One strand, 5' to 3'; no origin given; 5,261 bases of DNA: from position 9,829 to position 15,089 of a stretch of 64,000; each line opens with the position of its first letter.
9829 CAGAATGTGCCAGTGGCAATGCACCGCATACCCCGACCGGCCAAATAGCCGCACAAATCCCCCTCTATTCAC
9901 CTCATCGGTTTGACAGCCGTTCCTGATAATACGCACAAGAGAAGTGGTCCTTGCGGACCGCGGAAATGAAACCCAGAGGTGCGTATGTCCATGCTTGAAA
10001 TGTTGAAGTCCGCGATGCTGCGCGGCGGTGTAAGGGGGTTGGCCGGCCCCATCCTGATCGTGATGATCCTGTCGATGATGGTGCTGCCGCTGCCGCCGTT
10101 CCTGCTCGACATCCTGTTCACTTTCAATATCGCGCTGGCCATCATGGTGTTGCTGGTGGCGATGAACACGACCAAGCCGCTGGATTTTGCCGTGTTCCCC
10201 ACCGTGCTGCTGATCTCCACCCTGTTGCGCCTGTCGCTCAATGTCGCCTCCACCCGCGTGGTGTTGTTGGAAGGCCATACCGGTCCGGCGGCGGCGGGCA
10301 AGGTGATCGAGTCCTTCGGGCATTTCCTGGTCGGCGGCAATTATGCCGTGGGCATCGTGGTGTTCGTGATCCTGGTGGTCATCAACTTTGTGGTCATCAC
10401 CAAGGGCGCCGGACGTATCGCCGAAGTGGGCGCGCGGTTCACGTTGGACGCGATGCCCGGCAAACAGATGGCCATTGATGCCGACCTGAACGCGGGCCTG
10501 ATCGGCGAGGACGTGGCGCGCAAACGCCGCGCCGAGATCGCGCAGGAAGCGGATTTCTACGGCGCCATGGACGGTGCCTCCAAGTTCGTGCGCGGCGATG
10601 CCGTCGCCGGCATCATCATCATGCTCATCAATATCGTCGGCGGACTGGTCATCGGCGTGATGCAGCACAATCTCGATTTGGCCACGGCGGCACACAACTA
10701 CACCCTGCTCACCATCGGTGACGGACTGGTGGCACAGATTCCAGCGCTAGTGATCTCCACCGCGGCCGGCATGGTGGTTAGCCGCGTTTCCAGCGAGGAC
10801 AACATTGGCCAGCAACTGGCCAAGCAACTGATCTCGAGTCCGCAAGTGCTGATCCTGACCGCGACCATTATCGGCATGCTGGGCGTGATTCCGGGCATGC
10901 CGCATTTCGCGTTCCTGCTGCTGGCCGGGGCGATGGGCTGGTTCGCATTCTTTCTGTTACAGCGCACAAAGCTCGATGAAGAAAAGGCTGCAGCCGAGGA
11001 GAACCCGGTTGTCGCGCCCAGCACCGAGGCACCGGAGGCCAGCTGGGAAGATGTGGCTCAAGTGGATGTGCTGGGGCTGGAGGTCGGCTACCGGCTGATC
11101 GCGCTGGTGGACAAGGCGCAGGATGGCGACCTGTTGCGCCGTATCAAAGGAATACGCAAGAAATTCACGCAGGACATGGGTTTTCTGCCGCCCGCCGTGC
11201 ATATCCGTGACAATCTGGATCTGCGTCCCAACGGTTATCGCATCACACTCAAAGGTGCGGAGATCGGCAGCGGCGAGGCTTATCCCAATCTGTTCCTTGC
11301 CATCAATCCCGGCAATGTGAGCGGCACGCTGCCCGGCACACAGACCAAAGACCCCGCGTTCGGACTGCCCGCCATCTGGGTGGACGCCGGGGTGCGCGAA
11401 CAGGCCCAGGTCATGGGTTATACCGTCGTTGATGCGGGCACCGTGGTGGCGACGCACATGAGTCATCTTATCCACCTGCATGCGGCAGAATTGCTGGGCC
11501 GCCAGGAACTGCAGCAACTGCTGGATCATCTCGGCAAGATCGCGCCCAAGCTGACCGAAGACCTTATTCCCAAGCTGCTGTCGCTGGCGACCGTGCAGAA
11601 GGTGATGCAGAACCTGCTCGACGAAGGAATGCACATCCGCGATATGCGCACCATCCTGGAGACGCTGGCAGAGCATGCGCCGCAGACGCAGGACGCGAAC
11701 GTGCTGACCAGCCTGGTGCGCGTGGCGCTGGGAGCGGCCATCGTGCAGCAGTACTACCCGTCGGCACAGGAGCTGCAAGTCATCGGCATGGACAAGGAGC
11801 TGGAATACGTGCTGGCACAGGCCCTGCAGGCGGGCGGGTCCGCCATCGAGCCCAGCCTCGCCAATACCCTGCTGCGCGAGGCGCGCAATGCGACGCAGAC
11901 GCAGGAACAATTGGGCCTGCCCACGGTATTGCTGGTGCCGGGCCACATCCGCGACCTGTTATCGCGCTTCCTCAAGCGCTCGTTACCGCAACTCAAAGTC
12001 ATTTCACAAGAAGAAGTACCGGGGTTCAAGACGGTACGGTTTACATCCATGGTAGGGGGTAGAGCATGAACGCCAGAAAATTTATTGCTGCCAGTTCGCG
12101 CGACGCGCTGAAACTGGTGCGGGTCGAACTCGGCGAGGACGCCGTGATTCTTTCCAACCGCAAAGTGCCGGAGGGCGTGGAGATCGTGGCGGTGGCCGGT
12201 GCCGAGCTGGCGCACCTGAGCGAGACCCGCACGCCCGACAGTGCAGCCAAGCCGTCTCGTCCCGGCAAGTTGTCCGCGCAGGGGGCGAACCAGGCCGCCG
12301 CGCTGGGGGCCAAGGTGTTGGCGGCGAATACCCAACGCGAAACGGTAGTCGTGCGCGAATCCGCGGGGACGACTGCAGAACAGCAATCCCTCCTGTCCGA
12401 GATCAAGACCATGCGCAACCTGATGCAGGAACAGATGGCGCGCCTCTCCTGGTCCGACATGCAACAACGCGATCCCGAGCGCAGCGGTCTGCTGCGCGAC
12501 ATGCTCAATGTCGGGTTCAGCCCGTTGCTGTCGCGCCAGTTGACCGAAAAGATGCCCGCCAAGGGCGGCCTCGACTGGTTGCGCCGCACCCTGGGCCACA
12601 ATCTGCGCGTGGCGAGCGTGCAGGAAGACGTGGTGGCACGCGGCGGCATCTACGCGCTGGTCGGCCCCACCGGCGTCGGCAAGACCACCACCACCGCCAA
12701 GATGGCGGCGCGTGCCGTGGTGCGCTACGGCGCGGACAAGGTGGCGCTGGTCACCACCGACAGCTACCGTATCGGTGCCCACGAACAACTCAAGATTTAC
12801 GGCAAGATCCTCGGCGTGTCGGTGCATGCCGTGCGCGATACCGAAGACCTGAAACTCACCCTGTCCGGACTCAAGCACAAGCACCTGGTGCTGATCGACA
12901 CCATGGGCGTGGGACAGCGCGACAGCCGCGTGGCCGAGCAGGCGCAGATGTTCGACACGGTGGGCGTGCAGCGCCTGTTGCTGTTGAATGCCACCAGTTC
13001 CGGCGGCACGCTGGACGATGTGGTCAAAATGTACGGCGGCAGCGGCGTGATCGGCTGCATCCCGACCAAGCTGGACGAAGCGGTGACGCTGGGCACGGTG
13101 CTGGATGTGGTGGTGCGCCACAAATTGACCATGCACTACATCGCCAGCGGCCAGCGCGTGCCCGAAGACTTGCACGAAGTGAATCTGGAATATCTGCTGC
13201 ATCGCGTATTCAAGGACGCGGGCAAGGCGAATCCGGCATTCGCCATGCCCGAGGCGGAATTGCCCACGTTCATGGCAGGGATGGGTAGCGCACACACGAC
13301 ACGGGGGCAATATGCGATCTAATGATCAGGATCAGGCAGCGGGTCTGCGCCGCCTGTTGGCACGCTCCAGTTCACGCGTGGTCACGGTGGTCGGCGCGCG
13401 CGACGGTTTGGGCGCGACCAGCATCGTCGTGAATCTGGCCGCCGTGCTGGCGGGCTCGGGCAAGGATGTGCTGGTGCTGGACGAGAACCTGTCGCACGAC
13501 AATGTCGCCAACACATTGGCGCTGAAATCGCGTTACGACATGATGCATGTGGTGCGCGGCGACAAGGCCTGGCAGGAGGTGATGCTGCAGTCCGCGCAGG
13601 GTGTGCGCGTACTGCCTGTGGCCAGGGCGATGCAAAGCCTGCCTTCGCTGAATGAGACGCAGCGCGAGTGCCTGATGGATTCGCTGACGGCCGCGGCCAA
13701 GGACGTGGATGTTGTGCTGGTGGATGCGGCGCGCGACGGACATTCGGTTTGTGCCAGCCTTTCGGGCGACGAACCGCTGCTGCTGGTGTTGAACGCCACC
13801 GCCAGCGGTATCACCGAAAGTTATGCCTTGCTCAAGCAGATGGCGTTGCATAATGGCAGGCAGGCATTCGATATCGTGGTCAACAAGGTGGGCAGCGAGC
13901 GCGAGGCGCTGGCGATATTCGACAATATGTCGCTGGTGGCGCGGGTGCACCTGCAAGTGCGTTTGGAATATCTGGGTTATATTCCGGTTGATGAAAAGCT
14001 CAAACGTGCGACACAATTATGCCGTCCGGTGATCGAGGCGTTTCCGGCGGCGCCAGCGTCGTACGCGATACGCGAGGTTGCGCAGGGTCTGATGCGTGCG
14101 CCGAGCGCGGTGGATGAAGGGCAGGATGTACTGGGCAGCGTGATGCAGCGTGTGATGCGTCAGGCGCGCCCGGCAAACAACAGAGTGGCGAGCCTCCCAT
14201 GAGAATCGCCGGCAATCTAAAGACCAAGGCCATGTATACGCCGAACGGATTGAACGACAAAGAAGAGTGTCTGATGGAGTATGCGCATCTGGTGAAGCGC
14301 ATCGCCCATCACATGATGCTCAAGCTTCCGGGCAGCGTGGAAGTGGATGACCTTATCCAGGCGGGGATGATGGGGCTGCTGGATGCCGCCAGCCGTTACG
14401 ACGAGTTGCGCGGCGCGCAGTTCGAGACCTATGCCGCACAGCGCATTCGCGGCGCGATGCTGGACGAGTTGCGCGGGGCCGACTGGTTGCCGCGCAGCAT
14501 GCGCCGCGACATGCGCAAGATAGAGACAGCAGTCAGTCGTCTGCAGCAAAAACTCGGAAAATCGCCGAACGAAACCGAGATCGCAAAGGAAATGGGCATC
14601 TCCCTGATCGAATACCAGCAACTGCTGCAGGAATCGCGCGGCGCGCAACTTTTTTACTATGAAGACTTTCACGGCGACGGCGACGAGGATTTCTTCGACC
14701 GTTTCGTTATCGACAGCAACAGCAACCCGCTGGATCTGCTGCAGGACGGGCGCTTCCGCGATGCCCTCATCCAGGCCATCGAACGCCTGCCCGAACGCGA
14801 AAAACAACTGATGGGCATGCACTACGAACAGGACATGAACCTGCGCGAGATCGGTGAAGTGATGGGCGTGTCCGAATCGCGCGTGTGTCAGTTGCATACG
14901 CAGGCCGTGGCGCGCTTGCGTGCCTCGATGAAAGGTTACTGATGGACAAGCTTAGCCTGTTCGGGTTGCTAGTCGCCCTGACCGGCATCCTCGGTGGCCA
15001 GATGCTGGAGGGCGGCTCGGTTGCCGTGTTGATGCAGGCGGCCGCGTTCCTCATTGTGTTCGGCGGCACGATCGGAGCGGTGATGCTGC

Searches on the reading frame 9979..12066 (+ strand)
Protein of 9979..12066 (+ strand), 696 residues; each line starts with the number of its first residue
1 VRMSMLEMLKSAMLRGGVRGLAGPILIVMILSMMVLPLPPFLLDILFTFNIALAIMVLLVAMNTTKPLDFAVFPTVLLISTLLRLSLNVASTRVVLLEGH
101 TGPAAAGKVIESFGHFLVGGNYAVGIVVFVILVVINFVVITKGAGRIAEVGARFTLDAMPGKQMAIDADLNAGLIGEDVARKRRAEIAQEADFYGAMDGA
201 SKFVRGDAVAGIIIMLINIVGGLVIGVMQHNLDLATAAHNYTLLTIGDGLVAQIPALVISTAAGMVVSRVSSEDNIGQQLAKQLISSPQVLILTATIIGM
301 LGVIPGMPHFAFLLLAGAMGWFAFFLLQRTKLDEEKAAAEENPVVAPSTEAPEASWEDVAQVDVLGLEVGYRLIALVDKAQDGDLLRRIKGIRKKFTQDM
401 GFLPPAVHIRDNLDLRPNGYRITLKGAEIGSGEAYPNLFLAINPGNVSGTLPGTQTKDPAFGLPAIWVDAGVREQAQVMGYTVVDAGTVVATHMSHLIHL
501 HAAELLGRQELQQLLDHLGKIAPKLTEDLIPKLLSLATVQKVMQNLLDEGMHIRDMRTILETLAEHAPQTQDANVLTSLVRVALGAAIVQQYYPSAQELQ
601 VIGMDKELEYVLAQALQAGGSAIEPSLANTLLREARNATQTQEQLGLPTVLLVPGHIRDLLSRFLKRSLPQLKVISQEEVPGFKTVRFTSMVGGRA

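Call 3: search_protein_families(library=pfam, proteins=[window:9979-12066:+], max_evalue=0.01)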
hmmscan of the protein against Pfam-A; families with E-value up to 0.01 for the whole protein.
window:9979-12066:+ (696 aa): 1 family
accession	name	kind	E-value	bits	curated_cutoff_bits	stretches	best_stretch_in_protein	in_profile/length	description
PF00771.25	FHIPEP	-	1.8e-271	902.9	29.1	1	30-681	1-653/657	FHIPEP family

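Call 56: find_homologous_proteins(query=window:9979-12066:+, max_evalue=1e-50)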
Query window:9979-12066:+ (696 aa): 8000 proteins with E <= 1e-50 among 8000 candidates; the best 120 are listed.
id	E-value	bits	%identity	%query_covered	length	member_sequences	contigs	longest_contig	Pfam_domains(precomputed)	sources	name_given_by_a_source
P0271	0.0e+0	1488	100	100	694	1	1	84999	PF00771.26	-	-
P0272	0.0e+0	1459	98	100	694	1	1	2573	PF00771.26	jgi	jgi:flagellar biosynthesis protein FlhA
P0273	0.0e+0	1444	97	100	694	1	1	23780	PF00771.26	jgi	jgi:flagellar biosynthesis protein FlhA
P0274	0.0e+0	1437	96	100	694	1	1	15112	PF00771.26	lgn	-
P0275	0.0e+0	1429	95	100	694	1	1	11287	PF00771.26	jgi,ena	-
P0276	0.0e+0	1425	95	100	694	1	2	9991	PF00771.26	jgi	jgi:flagellar biosynthesis protein FlhA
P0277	0.0e+0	1423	95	100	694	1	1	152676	PF00771.26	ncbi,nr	ncbi:MAG: flagellar biosynthesis protein FlhA [Sideroxyarcus sp.]|nr:flagellar biosynthesis protein 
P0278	0.0e+0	1422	95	100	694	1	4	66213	PF00771.26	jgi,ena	-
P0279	0.0e+0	1420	94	100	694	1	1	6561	PF00771.26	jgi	jgi:flagellar biosynthesis protein FlhA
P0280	0.0e+0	1420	95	100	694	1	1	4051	PF00771.26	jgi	jgi:flagellar biosynthesis protein FlhA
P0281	0.0e+0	1416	95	100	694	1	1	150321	PF00771.26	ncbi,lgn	-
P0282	0.0e+0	1415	94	100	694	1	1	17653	PF00771.26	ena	-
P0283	0.0e+0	1414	94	99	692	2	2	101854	PF00771.26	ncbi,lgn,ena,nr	ncbi:MAG: flagellar biosynthesis protein FlhA [Gammaproteobacteria bacterium]|nr:flagellar biosynthe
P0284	0.0e+0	1413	94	100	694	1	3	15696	PF00771.26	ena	-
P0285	0.0e+0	1413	94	99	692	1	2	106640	PF00771.26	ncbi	ncbi:MAG: flagellar biosynthesis protein FlhA [Sideroxyarcus sp.]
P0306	0.0e+0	1396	93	100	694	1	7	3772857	PF00771.26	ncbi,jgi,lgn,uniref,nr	ncbi:flagellar biosynthesis protein FlhA [Sideroxydans sp. CL21]|jgi:flagellar biosynthesis protein 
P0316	0.0e+0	1388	93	100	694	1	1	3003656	PF00771.26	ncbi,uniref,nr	ncbi:flagellar biosynthesis protein FlhA [Sideroxydans lithotrophicus]|uniref:Flagellar biosynthesis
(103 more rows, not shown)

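Call 57: find_encoding_contigs(protein=P0273, flank=9000, max_places=1)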
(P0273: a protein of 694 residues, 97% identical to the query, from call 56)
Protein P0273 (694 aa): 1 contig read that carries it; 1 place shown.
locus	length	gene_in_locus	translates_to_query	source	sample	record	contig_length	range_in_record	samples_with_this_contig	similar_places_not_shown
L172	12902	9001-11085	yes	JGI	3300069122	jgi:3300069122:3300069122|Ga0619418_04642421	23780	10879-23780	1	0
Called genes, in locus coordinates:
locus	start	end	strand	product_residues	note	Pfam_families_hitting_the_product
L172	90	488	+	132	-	PF00072:Response_reg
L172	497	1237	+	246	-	PF04344:CheZ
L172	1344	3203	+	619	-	PF01627:Hpt, PF02895:H-kinase_dim, PF02518:HATPase_c, PF01584:CheW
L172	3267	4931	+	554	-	PF00015:MCPsignal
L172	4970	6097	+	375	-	PF00015:MCPsignal, PF13682:CZB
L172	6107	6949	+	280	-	PF03705:CheR_N, PF01739:CheR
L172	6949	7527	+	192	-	PF01339:CheB_methylest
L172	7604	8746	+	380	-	PF01312:Bac_export_2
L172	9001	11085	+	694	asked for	PF00771:FHIPEP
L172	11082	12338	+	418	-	PF00448:SRP54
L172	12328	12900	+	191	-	?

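Call 58: find_encoding_contigs(protein=P0277, flank=9000, max_places=1)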
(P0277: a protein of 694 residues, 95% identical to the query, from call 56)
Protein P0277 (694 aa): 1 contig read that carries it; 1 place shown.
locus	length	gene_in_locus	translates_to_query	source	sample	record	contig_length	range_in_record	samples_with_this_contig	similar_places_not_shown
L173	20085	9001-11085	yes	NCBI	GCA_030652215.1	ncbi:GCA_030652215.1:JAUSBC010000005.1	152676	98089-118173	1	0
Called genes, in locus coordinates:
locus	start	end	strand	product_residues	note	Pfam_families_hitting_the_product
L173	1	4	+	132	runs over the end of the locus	PF00072:Response_reg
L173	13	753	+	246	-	PF04344:CheZ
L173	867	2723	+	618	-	PF01627:Hpt, PF02895:H-kinase_dim, PF02518:HATPase_c, PF01584:CheW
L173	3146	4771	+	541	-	PF02203:TarH, PF12729:4HB_MCP_1, PF00015:MCPsignal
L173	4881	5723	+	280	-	PF03705:CheR_N, PF01739:CheR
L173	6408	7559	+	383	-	PF01312:Bac_export_2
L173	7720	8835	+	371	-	PF08495:FIST, PF10442:FIST_C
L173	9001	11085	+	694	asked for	PF00771:FHIPEP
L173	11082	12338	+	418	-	PF00448:SRP54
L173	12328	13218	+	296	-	PF10609:ParA (faint), PF01656:CbiA, PF06564:CBP_BcsQ (weak), PF13614:AAA_31 (weak)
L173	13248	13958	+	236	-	PF04542:Sigma70_r2, PF04539:Sigma70_r3, PF08281:Sigma70_r4_2, PF04545:Sigma70_r4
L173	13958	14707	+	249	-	PF20560:MotA_N, PF01618:MotA_ExbB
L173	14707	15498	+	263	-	PF13677:MotB_plug, PF00691:OmpA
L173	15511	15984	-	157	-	PF05130:FlgN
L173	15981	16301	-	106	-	PF04316:FlgM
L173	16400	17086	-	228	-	PF17656:ChapFlgA_N, PF08666:SAF, PF13144:ChapFlgA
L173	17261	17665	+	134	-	PF00460:Flg_bb_rod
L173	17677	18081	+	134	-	PF00460:Flg_bb_rod, PF06429:Flg_bbr_C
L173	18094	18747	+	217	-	PF03963:FlgD, PF13861:FLgD_tudor, PF13860:FlgD_ig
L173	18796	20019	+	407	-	PF00460:Flg_bb_rod, PF22692:LlgE_F_G_D1, PF07559:FlgE_D2, PF06429:Flg_bbr_C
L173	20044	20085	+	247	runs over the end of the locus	PF00460:Flg_bb_rod, PF22692:LlgE_F_G_D1, PF06429:Flg_bbr_C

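Call 59: find_encoding_contigs(protein=P0316, flank=9000, max_places=1)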
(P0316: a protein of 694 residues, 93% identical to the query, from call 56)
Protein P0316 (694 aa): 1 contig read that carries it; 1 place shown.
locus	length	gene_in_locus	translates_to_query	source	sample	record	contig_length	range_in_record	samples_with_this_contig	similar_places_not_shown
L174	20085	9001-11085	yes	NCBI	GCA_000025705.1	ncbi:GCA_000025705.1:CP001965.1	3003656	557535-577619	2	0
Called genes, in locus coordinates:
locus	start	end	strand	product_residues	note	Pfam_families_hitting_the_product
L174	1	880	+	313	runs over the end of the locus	PF01584:CheW, PF00072:Response_reg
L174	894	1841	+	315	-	PF01584:CheW, PF00072:Response_reg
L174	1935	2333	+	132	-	PF00072:Response_reg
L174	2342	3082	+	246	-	PF04344:CheZ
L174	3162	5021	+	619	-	PF01627:Hpt, PF02895:H-kinase_dim, PF02518:HATPase_c, PF01584:CheW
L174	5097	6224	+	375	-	PF00015:MCPsignal, PF13682:CZB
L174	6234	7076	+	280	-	PF03705:CheR_N, PF01739:CheR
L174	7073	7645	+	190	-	PF01339:CheB_methylest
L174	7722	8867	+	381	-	PF01312:Bac_export_2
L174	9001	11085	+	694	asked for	PF00771:FHIPEP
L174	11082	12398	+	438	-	PF00448:SRP54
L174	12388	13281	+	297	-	PF01656:CbiA, PF06564:CBP_BcsQ, PF10609:ParA (faint), PF13614:AAA_31 (faint)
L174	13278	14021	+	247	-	PF04542:Sigma70_r2, PF04539:Sigma70_r3, PF13384:HTH_23 (faint), PF04545:Sigma70_r4, PF08281:Sigma70_r4_2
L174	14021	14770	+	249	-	PF20560:MotA_N, PF01618:MotA_ExbB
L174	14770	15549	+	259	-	PF13677:MotB_plug, PF00691:OmpA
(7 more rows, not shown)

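Call 61: find_encoding_contigs(protein=P0274, flank=9000, max_places=1)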
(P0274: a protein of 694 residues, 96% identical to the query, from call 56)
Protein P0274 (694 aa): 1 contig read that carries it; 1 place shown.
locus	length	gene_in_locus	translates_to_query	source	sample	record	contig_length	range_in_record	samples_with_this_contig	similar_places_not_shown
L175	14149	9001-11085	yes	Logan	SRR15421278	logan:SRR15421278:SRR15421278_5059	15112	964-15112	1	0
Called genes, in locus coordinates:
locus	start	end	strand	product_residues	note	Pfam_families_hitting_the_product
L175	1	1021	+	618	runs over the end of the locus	PF01627:Hpt, PF02895:H-kinase_dim, PF02518:HATPase_c, PF01584:CheW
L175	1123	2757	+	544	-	PF00015:MCPsignal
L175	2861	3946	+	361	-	PF00015:MCPsignal, PF13682:CZB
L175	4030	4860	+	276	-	PF03705:CheR_N, PF01739:CheR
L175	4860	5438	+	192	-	PF01339:CheB_methylest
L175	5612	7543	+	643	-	PF16591:HBM (weak), PF00672:HAMP, PF00015:MCPsignal, PF13682:CZB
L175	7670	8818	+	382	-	PF01312:Bac_export_2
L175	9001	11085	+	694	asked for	PF00771:FHIPEP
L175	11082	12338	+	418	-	PF00448:SRP54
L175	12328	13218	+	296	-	PF10609:ParA (faint), PF01656:CbiA, PF06564:CBP_BcsQ, PF13614:AAA_31 (weak)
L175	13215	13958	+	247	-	PF04542:Sigma70_r2, PF04539:Sigma70_r3, PF04545:Sigma70_r4, PF08281:Sigma70_r4_2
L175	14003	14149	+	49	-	?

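Call 62: find_encoding_contigs(protein=P0281, flank=9000, max_places=1)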
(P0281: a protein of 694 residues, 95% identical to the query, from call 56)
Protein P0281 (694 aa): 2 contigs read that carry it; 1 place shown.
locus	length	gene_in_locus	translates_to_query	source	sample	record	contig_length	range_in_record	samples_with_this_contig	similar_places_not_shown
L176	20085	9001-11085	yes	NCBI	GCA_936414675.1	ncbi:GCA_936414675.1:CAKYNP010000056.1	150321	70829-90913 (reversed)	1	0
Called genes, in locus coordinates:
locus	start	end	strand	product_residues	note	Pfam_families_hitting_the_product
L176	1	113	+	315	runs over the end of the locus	PF01584:CheW, PF00072:Response_reg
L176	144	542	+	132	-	PF00072:Response_reg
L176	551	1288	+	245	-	PF04344:CheZ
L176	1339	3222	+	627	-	PF01627:Hpt, PF02895:H-kinase_dim, PF02518:HATPase_c, PF01584:CheW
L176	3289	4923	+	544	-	PF00015:MCPsignal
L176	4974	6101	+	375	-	PF00015:MCPsignal, PF13682:CZB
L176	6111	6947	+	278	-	PF03705:CheR_N, PF01739:CheR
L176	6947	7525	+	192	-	PF01339:CheB_methylest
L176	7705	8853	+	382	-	PF01312:Bac_export_2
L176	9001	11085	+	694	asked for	PF00771:FHIPEP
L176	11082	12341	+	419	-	PF00448:SRP54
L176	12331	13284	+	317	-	PF10609:ParA (faint), PF01656:CbiA, PF06564:CBP_BcsQ, PF13614:AAA_31 (weak)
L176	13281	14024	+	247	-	PF04542:Sigma70_r2, PF04539:Sigma70_r3, PF13384:HTH_23 (faint), PF04545:Sigma70_r4, PF08281:Sigma70_r4_2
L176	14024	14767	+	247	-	PF20560:MotA_N, PF01618:MotA_ExbB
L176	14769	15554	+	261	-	PF13677:MotB_plug, PF00691:OmpA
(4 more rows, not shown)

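Call 63: find_encoding_contigs(protein=P0306, flank=9000, max_places=1)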
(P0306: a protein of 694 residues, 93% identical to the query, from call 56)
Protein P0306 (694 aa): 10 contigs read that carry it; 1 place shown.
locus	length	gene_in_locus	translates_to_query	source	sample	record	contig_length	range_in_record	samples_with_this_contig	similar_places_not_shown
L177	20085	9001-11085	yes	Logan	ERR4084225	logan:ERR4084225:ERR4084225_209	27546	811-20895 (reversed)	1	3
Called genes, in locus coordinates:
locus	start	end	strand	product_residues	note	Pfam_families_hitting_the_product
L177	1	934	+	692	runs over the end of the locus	PF00989:PAS, PF08448:PAS_4 (weak), PF13426:PAS_9, PF08447:PAS_3, PF00672:HAMP (faint), PF00015:MCPsignal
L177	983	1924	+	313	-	PF01584:CheW, PF00072:Response_reg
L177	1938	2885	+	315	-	PF01584:CheW, PF00072:Response_reg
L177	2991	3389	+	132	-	PF00072:Response_reg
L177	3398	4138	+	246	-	PF04344:CheZ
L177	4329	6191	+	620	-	PF01627:Hpt, PF02895:H-kinase_dim, PF02518:HATPase_c, PF01584:CheW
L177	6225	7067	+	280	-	PF03705:CheR_N, PF01739:CheR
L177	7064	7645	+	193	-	PF01339:CheB_methylest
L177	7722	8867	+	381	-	PF01312:Bac_export_2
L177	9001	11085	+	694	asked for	PF00771:FHIPEP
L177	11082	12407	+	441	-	PF00448:SRP54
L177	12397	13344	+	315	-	PF10609:ParA (faint), PF01656:CbiA, PF13614:AAA_31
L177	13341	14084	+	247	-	PF04542:Sigma70_r2, PF04539:Sigma70_r3, PF13384:HTH_23 (faint), PF04545:Sigma70_r4, PF08281:Sigma70_r4_2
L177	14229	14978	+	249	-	PF20560:MotA_N (weak), PF01618:MotA_ExbB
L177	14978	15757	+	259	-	PF13677:MotB_plug, PF00691:OmpA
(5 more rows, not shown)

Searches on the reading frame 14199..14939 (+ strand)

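Call 7: search_protein_families(library=pfam, proteins=[window:14199-14939:+], max_evalue=0.0001)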
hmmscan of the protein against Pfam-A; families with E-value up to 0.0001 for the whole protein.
window:14199-14939:+ (247 aa): 5 families
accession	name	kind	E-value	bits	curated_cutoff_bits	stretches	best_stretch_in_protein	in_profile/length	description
PF04545.22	Sigma70_r4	-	9.1e-18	64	24.1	1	193-242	1-50/50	Sigma-70, region 4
PF04542.20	Sigma70_r2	-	1.8e-17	63.4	24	1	26-96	3-70/71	Sigma-70 region 2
PF08281.18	Sigma70_r4_2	-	2e-11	43.8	25.7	1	188-240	2-54/54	Sigma-70, region 4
PF04539.22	Sigma70_r3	-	2.2e-11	44.2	25.3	1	106-173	4-69/78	Sigma-70 region 3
PF13384.12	HTH_23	-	8.9e-05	22.6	24.6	0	199-233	4-38/50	Homeodomain-like domain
